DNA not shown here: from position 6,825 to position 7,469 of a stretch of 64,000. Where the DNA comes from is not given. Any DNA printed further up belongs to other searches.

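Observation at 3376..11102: Three tandem TPR+GT41 (OGT/SPINDLY-like) glycosyltransferase paralogues converging on a sigma54-driven type IVa pilin gene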

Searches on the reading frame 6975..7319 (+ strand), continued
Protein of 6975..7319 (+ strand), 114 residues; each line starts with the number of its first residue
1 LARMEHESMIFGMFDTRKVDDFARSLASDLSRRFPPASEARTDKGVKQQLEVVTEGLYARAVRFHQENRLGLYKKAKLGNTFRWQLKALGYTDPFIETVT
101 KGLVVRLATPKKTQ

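Call 35: search_protein_families(library=pfam, proteins=[L013:4660-7278:+, L013:7345-9939:+, L015:608-3253:+, L015:3260-5836:+, L015:6250-8112:+, L017:10362-11885:-, L015:8229-8987:+, L015:13265-14515:+], max_evalue=0.001)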
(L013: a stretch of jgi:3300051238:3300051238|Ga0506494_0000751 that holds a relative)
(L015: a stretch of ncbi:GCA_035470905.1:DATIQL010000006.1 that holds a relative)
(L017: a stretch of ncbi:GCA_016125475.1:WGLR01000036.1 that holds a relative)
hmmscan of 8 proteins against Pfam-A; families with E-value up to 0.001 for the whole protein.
L013:4660-7278:+ (872 aa): 14 families
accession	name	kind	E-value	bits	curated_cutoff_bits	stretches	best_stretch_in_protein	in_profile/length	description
PF13432.12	TPR_16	-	1.9e-17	63.8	32.7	2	186-243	8-62/65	Tetratricopeptide repeat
PF00515.34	TPR_1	-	2.3e-15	56.1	27.8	1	211-236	3-28/34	Tetratricopeptide repeat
PF14559.12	TPR_19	-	9e-15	55.2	25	1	187-236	3-52/68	Tetratricopeptide repeat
PF07719.23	TPR_2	-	3.7e-14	52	27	1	211-236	3-28/34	Tetratricopeptide repeat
PF13431.12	TPR_17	-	7e-14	51.3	24.4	0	199-229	3-33/34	Tetratricopeptide repeat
PF13428.12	TPR_14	-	4.9e-10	39.5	23.5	0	109-149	3-43/44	Tetratricopeptide repeat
PF13414.12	TPR_11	-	6.9e-10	38.9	26.8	0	222-251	7-33/42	TPR repeat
PF13181.12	TPR_8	-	1.8e-09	37.4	25.7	0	211-237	3-29/34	Tetratricopeptide repeat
PF13424.12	TPR_12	-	1.1e-07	32.4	30.1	1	179-237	6-73/77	Tetratricopeptide repeat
PF12895.13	ANAPC3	-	1.5e-05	25.6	27.2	0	124-198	6-79/82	Anaphase-promoting complex, cyclosome, subunit 3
PF13429.12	TPR_15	-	1.6e-05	24.9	26.2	1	51-169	158-276/280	Tetratricopeptide repeat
PF23914.1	TPR_CcmH_CycH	-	7.7e-05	23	42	0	199-301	40-143/158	Cytochrome c-type biogenesis protein H TPR domain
PF13374.12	TPR_10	-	0.00023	21.5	27.5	0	213-235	6-28/42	Tetratricopeptide repeat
PF13176.12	TPR_7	-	0.00052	20.3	27.9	0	212-234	2-24/36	Tetratricopeptide repeat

L013:7345-9939:+ (864 aa): 18 families
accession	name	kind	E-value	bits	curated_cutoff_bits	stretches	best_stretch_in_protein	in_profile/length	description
PF07719.23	TPR_2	-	5.1e-22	76.6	27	1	135-165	2-32/34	Tetratricopeptide repeat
PF13432.12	TPR_16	-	5.2e-18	65.6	32.7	2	106-164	3-61/65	Tetratricopeptide repeat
PF00515.34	TPR_1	-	1.2e-17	63.4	27.8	1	202-234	1-33/34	Tetratricopeptide repeat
PF13428.12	TPR_14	-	4.8e-16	58.1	23.5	0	39-73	8-42/44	Tetratricopeptide repeat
PF14559.12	TPR_19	-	1.3e-15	57.9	25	0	179-227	2-50/68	Tetratricopeptide repeat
PF13181.12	TPR_8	-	8.4e-15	54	25.7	0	202-233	1-32/34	Tetratricopeptide repeat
PF13424.12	TPR_12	-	2.6e-14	53.6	30.1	0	183-231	18-74/77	Tetratricopeptide repeat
PF13431.12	TPR_17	-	1e-11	44.5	24.4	0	56-87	3-34/34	Tetratricopeptide repeat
PF13414.12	TPR_11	-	5.1e-10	39.3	26.8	0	41-78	3-40/42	TPR repeat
PF12895.13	ANAPC3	-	6.2e-09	36.5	27.2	0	186-263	7-80/82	Anaphase-promoting complex, cyclosome, subunit 3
PF01075.23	Glyco_transf_9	-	1.8e-07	31.2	22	1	486-533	160-208/247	Glycosyltransferase family 9 (heptosyltransferase)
PF13176.12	TPR_7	-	7e-07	29.3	27.9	0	246-268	6-30/36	Tetratricopeptide repeat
PF13371.12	TPR_9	-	8.4e-07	29.4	35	0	46-89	9-52/73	Tetratricopeptide repeat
PF13174.12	TPR_6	-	3.7e-06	27.7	26.3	0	246-270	7-31/33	Tetratricopeptide repeat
PF25063.1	ARM_TT21_C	-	1.3e-05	25.6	35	1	177-271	104-196/209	Tetratricopeptide repeat protein 21 C-terminal ARM domain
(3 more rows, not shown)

L015:608-3253:+ (881 aa): 16 families
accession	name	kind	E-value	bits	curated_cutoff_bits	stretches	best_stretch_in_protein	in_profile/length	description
PF14559.12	TPR_19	-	3.4e-19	69.4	25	3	120-175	5-60/68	Tetratricopeptide repeat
PF07719.23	TPR_2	-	4.8e-19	67.3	27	2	142-173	3-34/34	Tetratricopeptide repeat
PF00515.34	TPR_1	-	4e-18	64.8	27.8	1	143-173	4-34/34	Tetratricopeptide repeat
PF13428.12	TPR_14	-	6.2e-16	57.7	23.5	0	144-175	5-36/44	Tetratricopeptide repeat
PF13181.12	TPR_8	-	2.3e-14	52.7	25.7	0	149-173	10-34/34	Tetratricopeptide repeat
PF13432.12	TPR_16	-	2.9e-14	53.6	32.7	1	112-174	3-65/65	Tetratricopeptide repeat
PF13431.12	TPR_17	-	9.6e-14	50.9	24.4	0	62-91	3-32/34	Tetratricopeptide repeat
PF13414.12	TPR_11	-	1.2e-12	47.8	26.8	1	47-84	3-40/42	TPR repeat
PF12895.13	ANAPC3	-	1e-10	42.2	27.2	0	33-95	18-79/82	Anaphase-promoting complex, cyclosome, subunit 3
PF13424.12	TPR_12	-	2.2e-09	37.8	30.1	1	212-272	7-72/77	Tetratricopeptide repeat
PF23914.1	TPR_CcmH_CycH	-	1.2e-08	35.3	42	1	112-193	56-140/158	Cytochrome c-type biogenesis protein H TPR domain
PF13174.12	TPR_6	-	4.1e-08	33.8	26.3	0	111-137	5-31/33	Tetratricopeptide repeat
PF13176.12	TPR_7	-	5.8e-08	32.7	27.9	0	210-234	1-27/36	Tetratricopeptide repeat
PF13429.12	TPR_15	-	4.6e-06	26.7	26.2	1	172-298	144-268/280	Tetratricopeptide repeat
PF01075.23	Glyco_transf_9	-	1.9e-05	24.5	22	1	495-539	165-208/247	Glycosyltransferase family 9 (heptosyltransferase)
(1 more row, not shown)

L015:3260-5836:+ (858 aa): 16 families
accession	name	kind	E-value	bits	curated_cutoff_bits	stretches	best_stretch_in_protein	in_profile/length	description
PF07719.23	TPR_2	-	2.3e-19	68.3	27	1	139-170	3-34/34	Tetratricopeptide repeat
PF14559.12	TPR_19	-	2.8e-17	63.2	25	2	147-204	1-58/68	Tetratricopeptide repeat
PF13432.12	TPR_16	-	4.9e-17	62.5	32.7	2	181-231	7-57/65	Tetratricopeptide repeat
PF00515.34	TPR_1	-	9.4e-16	57.3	27.8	0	140-170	4-34/34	Tetratricopeptide repeat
PF13424.12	TPR_12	-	1.9e-14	54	30.1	2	208-268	6-72/77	Tetratricopeptide repeat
PF13181.12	TPR_8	-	2.5e-12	46.4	25.7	0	141-170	5-34/34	Tetratricopeptide repeat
PF13431.12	TPR_17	-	4e-11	42.7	24.4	0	195-226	3-34/34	Tetratricopeptide repeat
PF13428.12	TPR_14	-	5.4e-10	39.4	23.5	0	171-212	1-42/44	Tetratricopeptide repeat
PF13176.12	TPR_7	-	3.2e-09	36.6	27.9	0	245-272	3-32/36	Tetratricopeptide repeat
PF13414.12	TPR_11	-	2.2e-07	30.9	26.8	1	144-173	1-30/42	TPR repeat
PF23914.1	TPR_CcmH_CycH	-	5.5e-07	30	42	1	126-232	39-148/158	Cytochrome c-type biogenesis protein H TPR domain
PF12895.13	ANAPC3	-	3.8e-06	27.5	27.2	0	121-193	7-78/82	Anaphase-promoting complex, cyclosome, subunit 3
PF01075.23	Glyco_transf_9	-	6.1e-06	26.2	22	1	468-531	140-204/247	Glycosyltransferase family 9 (heptosyltransferase)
PF13374.12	TPR_10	-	9.3e-06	25.9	27.5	0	143-166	8-31/42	Tetratricopeptide repeat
PF13371.12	TPR_9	-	1.5e-05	25.4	35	0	184-230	8-54/73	Tetratricopeptide repeat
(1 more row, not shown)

L015:6250-8112:+ (620 aa): 25 families
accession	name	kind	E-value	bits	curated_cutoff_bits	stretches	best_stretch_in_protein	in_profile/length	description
PF00515.34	TPR_1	-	1.1e-53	177.4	27.8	4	100-132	2-34/34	Tetratricopeptide repeat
PF07719.23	TPR_2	-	1.4e-48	159.4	27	4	100-131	2-33/34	Tetratricopeptide repeat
PF13431.12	TPR_17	-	9.2e-47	153.9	24.4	4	223-255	1-33/34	Tetratricopeptide repeat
PF13432.12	TPR_16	-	2.5e-44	149.7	32.7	7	105-166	3-64/65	Tetratricopeptide repeat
PF13414.12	TPR_11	-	3e-42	142.5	26.8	4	143-181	4-42/42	TPR repeat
PF13424.12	TPR_12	-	1.3e-34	118.6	30.1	4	236-299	4-75/77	Tetratricopeptide repeat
PF13181.12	TPR_8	-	8.1e-33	110.2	25.7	0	135-165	3-33/34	Tetratricopeptide repeat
PF14559.12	TPR_19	-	3.3e-31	107.8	25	6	111-170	3-62/68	Tetratricopeptide repeat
PF13428.12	TPR_14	-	9.8e-29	97.3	23.5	1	100-140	2-42/44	Tetratricopeptide repeat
PF13374.12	TPR_10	-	2.3e-25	88.3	27.5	1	237-270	4-37/42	Tetratricopeptide repeat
PF13176.12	TPR_7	-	4.7e-23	79.7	27.9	1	101-131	1-31/36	Tetratricopeptide repeat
PF23914.1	TPR_CcmH_CycH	-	2.9e-17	63.4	42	2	191-298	40-150/158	Cytochrome c-type biogenesis protein H TPR domain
PF24575.1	TPR_Slam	-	5.6e-15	56.1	35.2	0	107-155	55-103/104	Surface lipoprotein assembly modifier, N-terminal TPR repeats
PF17874.7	TPR_MalT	-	9.9e-12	45.2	45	1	78-162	60-151/336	MalT-like TPR region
PF12895.13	ANAPC3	-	5.8e-10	39.8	27.2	0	287-329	7-49/82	Anaphase-promoting complex, cyclosome, subunit 3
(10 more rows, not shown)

L017:10362-11885:- (507 aa): 13 families
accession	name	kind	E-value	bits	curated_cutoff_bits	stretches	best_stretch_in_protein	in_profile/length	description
PF13414.12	TPR_11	-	2.3e-21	75.7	26.8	3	93-130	4-41/42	TPR repeat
PF07719.23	TPR_2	-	2.3e-19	68.3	27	1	118-150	2-34/34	Tetratricopeptide repeat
PF13432.12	TPR_16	-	1.5e-18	67.3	32.7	3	122-185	2-65/65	Tetratricopeptide repeat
PF00515.34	TPR_1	-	3.1e-17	62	27.8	1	118-148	2-32/34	Tetratricopeptide repeat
PF14559.12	TPR_19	-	8.2e-17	61.7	25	2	128-184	2-58/68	Tetratricopeptide repeat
PF13181.12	TPR_8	-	1.3e-16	59.7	25.7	1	118-150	2-34/34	Tetratricopeptide repeat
PF13431.12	TPR_17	-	6.1e-14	51.5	24.4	1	106-137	2-33/34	Tetratricopeptide repeat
PF23914.1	TPR_CcmH_CycH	-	5.7e-12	46.2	42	1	107-208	40-144/158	Cytochrome c-type biogenesis protein H TPR domain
PF13428.12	TPR_14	-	2.2e-11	43.7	23.5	1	15-57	1-43/44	Tetratricopeptide repeat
PF24575.1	TPR_Slam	-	1.5e-09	38.7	35.2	1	90-138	54-102/104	Surface lipoprotein assembly modifier, N-terminal TPR repeats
PF13174.12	TPR_6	-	1.7e-08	35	26.3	0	118-148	1-31/33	Tetratricopeptide repeat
PF13424.12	TPR_12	-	3.3e-08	34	30.1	0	83-147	3-75/77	Tetratricopeptide repeat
PF01075.23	Glyco_transf_9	-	0.00022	21.1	22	1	417-447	174-204/247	Glycosyltransferase family 9 (heptosyltransferase)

L015:8229-8987:+ (252 aa): 1 family
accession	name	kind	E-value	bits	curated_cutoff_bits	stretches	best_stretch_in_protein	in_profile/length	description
PF13489.12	Methyltransf_23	-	0.00012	22.3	27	1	43-176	5-127/164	Methyltransferase domain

L015:13265-14515:+ (416 aa): 0 families

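Call 41: search_protein_families(library=phrogs, proteins=[window:6999-7319:+], max_evalue=1)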
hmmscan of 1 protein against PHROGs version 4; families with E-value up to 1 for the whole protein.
window:6999-7319:+ (106 aa): 0 families

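Call 47: predict_structure(alignment_id=A2)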
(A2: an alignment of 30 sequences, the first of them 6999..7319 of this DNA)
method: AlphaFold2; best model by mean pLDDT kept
length: 106 residues; sequences in the alignment: 30
mean_pLDDT: 89.3   pTM: 0.80
mean pLDDT of the five models: 89.3, 88.2, 88.0, 87.7, 85.2
residues with pLDDT >= 90: 78; 70-90: 16; 50-70: 9; < 50: 3
segments of 3 or more residues with pLDDT < 50: none
pLDDT, mean of each block of 10 residues (from residue 1): 65 97 94 88 95 94 91 97 97 94 56
secondary structure, 60 per line:
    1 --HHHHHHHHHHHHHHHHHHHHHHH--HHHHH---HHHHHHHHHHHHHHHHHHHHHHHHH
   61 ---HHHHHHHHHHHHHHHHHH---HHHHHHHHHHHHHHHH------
elements in order: H3-25 H28-32 H36-60 H64-81 H85-100

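Call 50: find_related_loci(query=A2, collection=metagenome_contigs, flank=10000)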
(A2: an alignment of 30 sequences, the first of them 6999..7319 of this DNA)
Query A2 (106 aa) in metagenome_contigs; peptide patterns used: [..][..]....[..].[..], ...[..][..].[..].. (x = any residue, [..] = any of these).
454 stretches matched a pattern; 312 encode a relative of the query (tblastn E <= 1e-3); the best 80 are kept; 80 distinct loci.
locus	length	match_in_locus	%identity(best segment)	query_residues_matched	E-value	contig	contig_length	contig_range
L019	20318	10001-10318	100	1-106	3e-69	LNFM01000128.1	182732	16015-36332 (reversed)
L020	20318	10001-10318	99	1-106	1e-68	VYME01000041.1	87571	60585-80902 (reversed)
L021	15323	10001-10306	80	2-103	6e-54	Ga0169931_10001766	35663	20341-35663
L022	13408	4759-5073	76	1-105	1e-53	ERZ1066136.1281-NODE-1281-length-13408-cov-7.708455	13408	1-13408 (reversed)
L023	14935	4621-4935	77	2-106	3e-53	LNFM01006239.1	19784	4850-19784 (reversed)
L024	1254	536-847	76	2-105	2e-55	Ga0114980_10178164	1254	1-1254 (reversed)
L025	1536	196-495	79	1-100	5e-54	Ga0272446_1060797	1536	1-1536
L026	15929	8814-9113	77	1-100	5e-52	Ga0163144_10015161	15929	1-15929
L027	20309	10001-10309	78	1-103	7e-52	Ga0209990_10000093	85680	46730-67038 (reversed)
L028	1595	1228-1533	75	2-103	1e-52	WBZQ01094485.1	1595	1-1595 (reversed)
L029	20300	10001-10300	74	1-100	3e-50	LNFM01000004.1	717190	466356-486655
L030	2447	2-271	79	16-105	1e-44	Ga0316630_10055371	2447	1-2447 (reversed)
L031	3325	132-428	65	2-100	2e-42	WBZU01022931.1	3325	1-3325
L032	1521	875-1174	66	2-101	3e-43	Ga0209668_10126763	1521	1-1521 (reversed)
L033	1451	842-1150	63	2-104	9e-43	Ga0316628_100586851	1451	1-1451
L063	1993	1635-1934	61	2-101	2e-40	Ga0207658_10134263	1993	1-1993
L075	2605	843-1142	59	2-101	7e-40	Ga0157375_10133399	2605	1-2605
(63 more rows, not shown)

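Call 51: fold_search(model_id=the predicted structure, library=pdb)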
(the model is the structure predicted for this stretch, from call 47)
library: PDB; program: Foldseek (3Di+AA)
matches with E <= 10: 410; with E <= 0.001: 0
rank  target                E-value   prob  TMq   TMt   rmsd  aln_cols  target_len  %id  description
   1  7vlf_B                2.1e-01  0.75  0.39  0.30  12.9       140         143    7  Oxy-deoxy intermediate of V2 hemoglobin at 26% oxygen saturation (released 2022-05-18)
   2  8wub_B                3.1e-01  0.54  0.36  0.28  13.0       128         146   13  The X-ray structure of human neuroglobin C120S mutant (released 2024-10-23)
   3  6ii1_A                4.3e-01  0.47  0.39  0.32  12.8       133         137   11  Crystal Structure Analysis of CO form hemoglobin from Bos taurus (released 2018-12-12)
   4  8tls_A                4.5e-01  0.75  0.42  0.39  12.9       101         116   12  Crystal structure of Shewanella benthica Group 1 truncated hemoglobin C51S C71S Y108A variant (released 2024-04-03)
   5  1q1f                  5.0e-01  0.44  0.36  0.28  13.0       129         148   13  Crystal structure of murine neuroglobin (released 2004-06-08)
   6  7ohd_B                5.3e-01  0.44  0.37  0.31  13.9       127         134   12  CRYSTAL STRUCTURE OF FERRIC MURINE NEUROGLOBIN CDLESS MUTANT (released 2022-07-13)
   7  7vqg                  5.5e-01  0.41  0.36  0.28  14.0       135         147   12  The X-ray structure of human neuroglobin A15C mutant (released 2022-10-26)
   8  5ohf_C                5.5e-01  0.16  0.27  0.22  15.3       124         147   18  Globin sensor domain of AfGcHK (FeIII form) in complex with cyanide, partially reduced (released 2017-11-08)
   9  6bme_B                5.8e-01  0.41  0.39  0.34  14.7       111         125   18  Crystal structure of Chlamydomonas reinhardtii THB4 (released 2017-12-20)
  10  8grz                  6.2e-01  0.41  0.36  0.28  12.6       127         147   12  X-ray crystal structure of V71C human neuroglobin mutant (released 2023-09-06)
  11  1s56_A                6.5e-01  0.47  0.39  0.34  13.5       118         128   14  Crystal Structure of "Truncated" Hemoglobin N (HbN) from Mycobacterium tuberculosis, Soaked with Xe Atoms (released 2004-06-29)
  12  5yep_B                6.5e-01  0.21  0.27  0.24  10.2       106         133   10  Crystal structure of SO_3166-SO_3165 from Shewanella oneidensis (released 2018-03-28)
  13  7bxo_G                6.5e-01  0.20  0.27  0.23  10.7       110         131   10  Crystal structure of the toxin-antitoxin with AMP-PNP (released 2020-09-30)
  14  7ohd_A                7.2e-01  0.33  0.35  0.30  13.8       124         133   13  CRYSTAL STRUCTURE OF FERRIC MURINE NEUROGLOBIN CDLESS MUTANT (released 2022-07-13)
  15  4wch                  7.2e-01  0.33  0.36  0.29  12.9       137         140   10  Structure of Isolated D Chain of Gigant Hemoglobin from Glossoscolex paulistus (released 2015-06-10)
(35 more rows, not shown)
